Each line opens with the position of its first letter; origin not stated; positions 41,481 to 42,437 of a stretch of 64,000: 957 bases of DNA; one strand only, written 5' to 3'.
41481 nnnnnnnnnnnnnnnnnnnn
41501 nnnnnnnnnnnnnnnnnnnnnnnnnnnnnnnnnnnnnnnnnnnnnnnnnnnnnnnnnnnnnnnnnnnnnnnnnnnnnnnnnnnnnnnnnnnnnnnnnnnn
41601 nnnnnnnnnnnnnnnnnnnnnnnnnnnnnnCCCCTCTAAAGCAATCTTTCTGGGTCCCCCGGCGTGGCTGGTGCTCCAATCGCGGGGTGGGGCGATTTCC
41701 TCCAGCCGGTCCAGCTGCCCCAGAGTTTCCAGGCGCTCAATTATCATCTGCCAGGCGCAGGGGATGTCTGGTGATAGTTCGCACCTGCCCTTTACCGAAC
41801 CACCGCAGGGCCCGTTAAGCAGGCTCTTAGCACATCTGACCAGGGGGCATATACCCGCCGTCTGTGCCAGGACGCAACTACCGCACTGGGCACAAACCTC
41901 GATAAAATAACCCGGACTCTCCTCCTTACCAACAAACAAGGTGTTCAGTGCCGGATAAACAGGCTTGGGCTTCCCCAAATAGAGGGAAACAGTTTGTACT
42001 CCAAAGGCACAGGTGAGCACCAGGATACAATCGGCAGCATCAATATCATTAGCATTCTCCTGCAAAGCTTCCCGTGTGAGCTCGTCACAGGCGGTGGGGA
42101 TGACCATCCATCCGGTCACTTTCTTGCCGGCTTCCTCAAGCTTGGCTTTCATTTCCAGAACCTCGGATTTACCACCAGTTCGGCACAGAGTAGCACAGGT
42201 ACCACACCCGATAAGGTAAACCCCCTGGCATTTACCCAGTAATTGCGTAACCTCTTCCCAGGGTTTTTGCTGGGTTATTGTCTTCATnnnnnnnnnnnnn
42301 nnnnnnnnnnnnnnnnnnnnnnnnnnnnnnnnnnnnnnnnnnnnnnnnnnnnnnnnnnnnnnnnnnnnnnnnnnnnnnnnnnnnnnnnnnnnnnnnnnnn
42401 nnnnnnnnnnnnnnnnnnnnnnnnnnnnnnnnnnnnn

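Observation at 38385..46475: Operon joining a Sec-formate dehydrogenase, a stripped-down NuoE/NuoF pair, MetV/MetF and a two-component system: candidate formate-linked methylene-THF reductase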

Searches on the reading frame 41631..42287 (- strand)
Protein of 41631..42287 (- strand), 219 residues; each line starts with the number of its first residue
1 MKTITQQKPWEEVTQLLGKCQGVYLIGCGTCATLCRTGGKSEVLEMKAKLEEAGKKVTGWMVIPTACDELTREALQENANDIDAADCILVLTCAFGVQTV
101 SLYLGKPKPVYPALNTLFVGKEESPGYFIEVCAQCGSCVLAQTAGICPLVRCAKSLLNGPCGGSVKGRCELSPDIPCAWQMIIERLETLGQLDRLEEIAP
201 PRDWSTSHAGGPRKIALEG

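Call 6: search_protein_families(library=pfam, proteins=[window:41631-42287:-], max_evalue=0.01)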
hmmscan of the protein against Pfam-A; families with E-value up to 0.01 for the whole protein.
window:41631-42287:- (219 aa): 1 family
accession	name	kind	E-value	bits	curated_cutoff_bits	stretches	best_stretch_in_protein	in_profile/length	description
PF12225.13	DUF5981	-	5.1e-36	122.7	23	1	111-205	1-95/95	Methylene-tetrahydrofolate reductase C terminal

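Call 75: find_homologous_proteins(query=window:41631-42287:-, max_evalue=1e-20)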
Query window:41631-42287:- (219 aa): 5467 proteins with E <= 1e-20 among 5631 candidates; the best 120 are listed.
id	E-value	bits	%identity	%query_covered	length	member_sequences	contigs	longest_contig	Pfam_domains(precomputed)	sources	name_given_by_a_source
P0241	3.8e-145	499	100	100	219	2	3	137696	PF12225.14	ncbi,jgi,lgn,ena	-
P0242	1.5e-133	461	93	100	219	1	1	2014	PF12225.14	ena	-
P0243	3.2e-133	460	92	100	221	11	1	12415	PF12225.14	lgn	-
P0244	1.3e-128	445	89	100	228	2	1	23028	PF12225.14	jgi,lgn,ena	-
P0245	8.6e-127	439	86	100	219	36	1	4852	PF12225.14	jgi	-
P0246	2.5e-126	438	93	93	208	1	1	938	PF12225.14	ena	-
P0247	6.6e-124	430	83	100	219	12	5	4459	PF12225.14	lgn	-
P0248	8.5e-124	429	85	100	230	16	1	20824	PF12225.14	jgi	-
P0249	3.4e-122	424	84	100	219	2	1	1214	PF12225.14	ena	-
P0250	9.0e-122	423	85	100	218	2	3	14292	PF12225.14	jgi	jgi:hypothetical protein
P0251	1.0e-117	409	82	100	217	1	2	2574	PF12225.14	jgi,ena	-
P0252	2.0e-117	408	82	100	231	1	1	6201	PF12225.14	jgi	-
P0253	3.7e-117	408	82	100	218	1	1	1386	PF12225.14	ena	-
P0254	2.2e-116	405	77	100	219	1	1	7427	PF12225.14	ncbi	ncbi:methylenetetrahydrofolate reductase C-terminal domain-containing protein [Chloroflexota bacteri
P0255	3.7e-116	404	80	100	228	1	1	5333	PF12225.14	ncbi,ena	-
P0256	5.3e-116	404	80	99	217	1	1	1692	PF12225.14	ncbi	-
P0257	8.3e-116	403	79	100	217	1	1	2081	PF12225.14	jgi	-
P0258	9.7e-116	403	78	100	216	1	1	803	PF12225.14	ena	-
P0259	2.5e-115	402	80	100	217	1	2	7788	PF12225.14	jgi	-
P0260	4.1e-115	401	80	100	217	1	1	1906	PF12225.14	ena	-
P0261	4.8e-115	401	79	100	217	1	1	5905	PF12225.14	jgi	-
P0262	9.8e-115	400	79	99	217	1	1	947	PF12225.14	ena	-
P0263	1.8e-114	399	78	100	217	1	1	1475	PF12225.14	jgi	-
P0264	2.2e-114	399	80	100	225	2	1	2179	PF12225.14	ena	-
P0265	2.3e-114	398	79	100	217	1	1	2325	PF12225.14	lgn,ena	-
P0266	2.4e-114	398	79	100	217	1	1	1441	PF12225.14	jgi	-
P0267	2.9e-114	398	79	100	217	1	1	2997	PF12225.14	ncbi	-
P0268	2.9e-114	398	79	100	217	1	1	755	PF12225.14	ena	-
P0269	4.3e-114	398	80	99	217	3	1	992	PF12225.14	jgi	-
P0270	5.0e-114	397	78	100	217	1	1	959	PF12225.14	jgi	-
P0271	6.4e-114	397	79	100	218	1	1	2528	PF12225.14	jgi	-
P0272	6.7e-114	397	80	100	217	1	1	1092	PF12225.14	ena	-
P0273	1.1e-113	396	79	100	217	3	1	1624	PF12225.14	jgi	-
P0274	1.5e-113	396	78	100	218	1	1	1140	PF12225.14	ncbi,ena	-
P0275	1.7e-113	396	79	100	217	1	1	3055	PF12225.14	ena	-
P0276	1.8e-113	396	79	99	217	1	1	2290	PF12225.14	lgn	-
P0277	2.4e-113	395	77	100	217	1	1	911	PF12225.14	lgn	-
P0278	3.1e-113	395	80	99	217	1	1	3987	PF12225.14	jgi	-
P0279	3.4e-113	395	79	99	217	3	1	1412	PF12225.14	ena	-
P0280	4.3e-113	394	80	99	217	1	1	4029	PF12225.14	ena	-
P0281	5.0e-113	394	78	100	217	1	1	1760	PF12225.14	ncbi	-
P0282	7.4e-113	394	79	100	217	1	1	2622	PF12225.14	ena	-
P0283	8.8e-113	393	78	100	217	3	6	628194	PF12225.14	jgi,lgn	-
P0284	1.1e-112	393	78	100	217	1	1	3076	PF12225.14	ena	-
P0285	1.3e-112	393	78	100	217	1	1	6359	PF12225.14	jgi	-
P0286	1.3e-112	393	80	99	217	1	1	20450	PF12225.14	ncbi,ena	-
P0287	1.3e-112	393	79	99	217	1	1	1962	PF12225.14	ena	-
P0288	4.1e-112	391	79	100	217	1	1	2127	PF12225.14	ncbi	-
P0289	4.4e-112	391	76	100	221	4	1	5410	PF12225.14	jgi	-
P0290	5.1e-112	391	79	99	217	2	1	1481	PF12225.14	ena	-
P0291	6.5e-112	390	77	99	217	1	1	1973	PF12225.14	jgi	-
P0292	6.6e-112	390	79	100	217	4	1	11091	PF12225.14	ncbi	-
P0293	6.9e-112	390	77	100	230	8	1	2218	PF12225.14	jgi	-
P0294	7.4e-112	390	77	100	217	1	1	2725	PF12225.14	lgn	-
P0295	1.2e-111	390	78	100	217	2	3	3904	PF12225.14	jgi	-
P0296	1.5e-111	389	77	100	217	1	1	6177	PF12225.14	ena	-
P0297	1.7e-111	389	78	100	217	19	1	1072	PF12225.14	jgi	-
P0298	2.0e-111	389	80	99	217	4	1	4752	PF12225.14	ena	-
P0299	2.3e-111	389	75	99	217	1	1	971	PF12225.14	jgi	jgi:ferredoxin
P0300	2.6e-111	388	77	100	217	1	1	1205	PF12225.14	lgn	-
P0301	4.1e-111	388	78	100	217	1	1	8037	PF12225.14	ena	-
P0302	4.1e-111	388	75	100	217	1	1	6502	PF12225.14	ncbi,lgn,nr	ncbi:MAG: methylenetetrahydrofolate reductase C-terminal domain-containing protein [Chloroflexota ba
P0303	4.3e-111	388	77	99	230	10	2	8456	PF12225.14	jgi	jgi:ferredoxin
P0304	4.3e-111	388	78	100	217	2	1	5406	PF12225.14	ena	-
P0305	4.3e-111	388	74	100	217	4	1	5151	PF12225.14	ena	-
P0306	4.4e-111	388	77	100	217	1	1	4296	PF12225.14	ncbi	-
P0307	5.1e-111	387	77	99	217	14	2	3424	PF12225.14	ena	-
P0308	5.2e-111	387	78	100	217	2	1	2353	PF12225.14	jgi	-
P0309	5.2e-111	387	78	99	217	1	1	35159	PF12225.14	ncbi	-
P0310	5.7e-111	387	78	100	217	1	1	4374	PF12225.14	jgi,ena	-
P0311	7.6e-111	387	77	99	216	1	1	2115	PF12225.14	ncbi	-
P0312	8.5e-111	387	77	100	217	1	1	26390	PF12225.14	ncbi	ncbi:methylenetetrahydrofolate reductase C-terminal domain-containing protein [Chloroflexota bacteri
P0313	9.8e-111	387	77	100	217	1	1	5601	PF12225.14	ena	-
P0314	1.1e-110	386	74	100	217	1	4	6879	PF12225.14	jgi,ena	jgi:ferredoxin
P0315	1.2e-110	386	77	100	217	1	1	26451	PF12225.14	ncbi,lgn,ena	-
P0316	1.3e-110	386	73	100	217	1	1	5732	PF12225.14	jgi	-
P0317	1.3e-110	386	76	100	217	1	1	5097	PF12225.14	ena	-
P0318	1.4e-110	386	79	99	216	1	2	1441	PF12225.14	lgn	-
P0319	1.4e-110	386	78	99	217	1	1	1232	PF12225.14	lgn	-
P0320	1.7e-110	386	77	100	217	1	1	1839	PF12225.14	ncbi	-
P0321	1.8e-110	386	76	100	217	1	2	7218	PF12225.14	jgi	-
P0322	1.9e-110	386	77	100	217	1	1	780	PF12225.14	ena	-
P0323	1.9e-110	386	75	100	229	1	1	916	PF12225.14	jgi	jgi:ferredoxin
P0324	2.0e-110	386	77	100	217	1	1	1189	PF12225.14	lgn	-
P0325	2.0e-110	386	76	100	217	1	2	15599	PF12225.14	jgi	-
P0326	2.1e-110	386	77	99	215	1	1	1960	PF12225.14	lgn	-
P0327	2.4e-110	385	76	100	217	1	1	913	PF12225.14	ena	-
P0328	2.4e-110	385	76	100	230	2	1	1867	PF12225.14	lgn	-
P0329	2.4e-110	385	75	100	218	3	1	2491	PF12225.14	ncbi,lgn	-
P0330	2.6e-110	385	76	99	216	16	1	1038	PF12225.14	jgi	-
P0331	2.7e-110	385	74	100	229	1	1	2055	PF12225.14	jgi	-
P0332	2.9e-110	385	75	99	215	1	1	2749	PF12225.14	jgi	jgi:ferredoxin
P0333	3.1e-110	385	75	100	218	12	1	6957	PF12225.14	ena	-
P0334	3.1e-110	385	75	99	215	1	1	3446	PF12225.14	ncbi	-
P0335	4.4e-110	384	76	100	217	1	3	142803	PF12225.14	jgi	-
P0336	4.8e-110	384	76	100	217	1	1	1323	PF12225.14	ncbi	-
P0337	4.9e-110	384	77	100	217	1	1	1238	PF12225.14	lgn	-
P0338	5.2e-110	384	76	100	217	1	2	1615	PF12225.14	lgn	-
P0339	5.3e-110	384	76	100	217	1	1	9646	PF12225.14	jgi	-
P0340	5.4e-110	384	75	99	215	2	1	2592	PF12225.14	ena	-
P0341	5.4e-110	384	77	99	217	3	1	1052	PF12225.14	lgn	-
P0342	6.3e-110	384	75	100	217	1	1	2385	PF12225.14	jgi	jgi:ferredoxin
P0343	7.6e-110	384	79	99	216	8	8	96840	PF12225.14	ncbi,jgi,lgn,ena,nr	ncbi:MAG TPA: 5,10-methylenetetrahydrofolate reductase [Dehalococcoidia bacterium]|jgi:hypothetical 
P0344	8.3e-110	384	75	99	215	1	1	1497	PF12225.14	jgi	jgi:ferredoxin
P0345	8.4e-110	384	76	100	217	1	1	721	PF12225.14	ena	-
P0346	8.5e-110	383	74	99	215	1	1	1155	PF12225.14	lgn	-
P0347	8.8e-110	383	75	100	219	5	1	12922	PF12225.14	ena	-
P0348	8.8e-110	383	78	99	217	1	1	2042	PF12225.14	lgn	-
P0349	9.3e-110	383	76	100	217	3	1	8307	PF12225.14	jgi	-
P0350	9.4e-110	383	77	99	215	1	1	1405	PF12225.14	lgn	-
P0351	1.0e-109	383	74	100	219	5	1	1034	PF12225.14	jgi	jgi:ferredoxin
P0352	1.1e-109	383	78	99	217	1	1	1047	PF12225.14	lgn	-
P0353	1.3e-109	383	75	100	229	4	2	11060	PF12225.14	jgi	jgi:ferredoxin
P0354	1.5e-109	383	76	100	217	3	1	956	PF12225.14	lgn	-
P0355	1.6e-109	383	73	100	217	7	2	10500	PF12225.14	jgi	jgi:ferredoxin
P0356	1.8e-109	382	76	99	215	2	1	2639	PF12225.14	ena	-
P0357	2.3e-109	382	78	100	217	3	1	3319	PF12225.14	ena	-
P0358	2.6e-109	382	75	100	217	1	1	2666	PF12225.14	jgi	-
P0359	3.0e-109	382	74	100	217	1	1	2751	PF12225.14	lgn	-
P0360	3.1e-109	382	76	99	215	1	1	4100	PF12225.14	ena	-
